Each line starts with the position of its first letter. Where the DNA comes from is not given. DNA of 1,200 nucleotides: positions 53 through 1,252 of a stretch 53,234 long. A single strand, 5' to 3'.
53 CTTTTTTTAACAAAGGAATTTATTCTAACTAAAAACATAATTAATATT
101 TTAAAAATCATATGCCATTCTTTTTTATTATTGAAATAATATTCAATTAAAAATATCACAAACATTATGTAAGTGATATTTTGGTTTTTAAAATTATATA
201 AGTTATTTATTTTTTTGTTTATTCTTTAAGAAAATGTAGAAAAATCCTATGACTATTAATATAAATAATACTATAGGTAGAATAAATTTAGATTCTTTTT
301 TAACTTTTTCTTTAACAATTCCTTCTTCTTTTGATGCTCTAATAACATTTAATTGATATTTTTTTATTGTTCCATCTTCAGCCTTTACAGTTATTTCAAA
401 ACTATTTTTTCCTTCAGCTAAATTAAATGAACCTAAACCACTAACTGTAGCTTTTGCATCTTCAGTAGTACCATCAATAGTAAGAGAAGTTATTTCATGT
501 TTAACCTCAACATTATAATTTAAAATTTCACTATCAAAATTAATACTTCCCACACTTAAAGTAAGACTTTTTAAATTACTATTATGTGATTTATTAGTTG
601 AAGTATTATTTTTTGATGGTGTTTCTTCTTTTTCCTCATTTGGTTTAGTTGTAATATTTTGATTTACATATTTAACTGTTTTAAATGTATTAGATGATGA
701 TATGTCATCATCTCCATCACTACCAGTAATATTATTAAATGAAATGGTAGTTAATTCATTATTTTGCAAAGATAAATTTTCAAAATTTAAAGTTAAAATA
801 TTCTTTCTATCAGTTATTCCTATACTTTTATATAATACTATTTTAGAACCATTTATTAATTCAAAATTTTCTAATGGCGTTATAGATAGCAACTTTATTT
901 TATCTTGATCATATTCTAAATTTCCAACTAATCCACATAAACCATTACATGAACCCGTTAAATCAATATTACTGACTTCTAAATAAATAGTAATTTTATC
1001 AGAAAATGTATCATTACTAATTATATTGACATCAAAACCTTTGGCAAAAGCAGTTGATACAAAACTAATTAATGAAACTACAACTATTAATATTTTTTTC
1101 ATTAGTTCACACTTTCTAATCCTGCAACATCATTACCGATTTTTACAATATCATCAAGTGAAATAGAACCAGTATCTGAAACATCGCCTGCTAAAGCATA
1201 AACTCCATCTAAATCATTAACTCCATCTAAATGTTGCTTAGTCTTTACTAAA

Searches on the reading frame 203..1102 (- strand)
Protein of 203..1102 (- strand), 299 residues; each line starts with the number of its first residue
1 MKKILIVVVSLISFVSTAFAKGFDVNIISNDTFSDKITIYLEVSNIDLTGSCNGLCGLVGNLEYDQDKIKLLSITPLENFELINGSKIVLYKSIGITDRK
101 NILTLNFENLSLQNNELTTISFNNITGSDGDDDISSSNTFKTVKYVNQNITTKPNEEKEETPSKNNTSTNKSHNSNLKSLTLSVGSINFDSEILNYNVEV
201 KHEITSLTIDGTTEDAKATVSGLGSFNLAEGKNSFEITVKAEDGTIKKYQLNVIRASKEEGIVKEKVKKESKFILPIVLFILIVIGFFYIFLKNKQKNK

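Call 75: search_protein_families(library=pfam, proteins=[window:203-1102:-], max_evalue=0.001)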
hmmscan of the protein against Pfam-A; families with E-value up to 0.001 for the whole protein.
window:203-1102:- (299 aa): 1 family
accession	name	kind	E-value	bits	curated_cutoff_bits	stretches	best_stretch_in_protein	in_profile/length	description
PF12733.13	Cadherin-like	-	5.6e-12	46.4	24.2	1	177-255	1-88/89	Cadherin-like beta sandwich domain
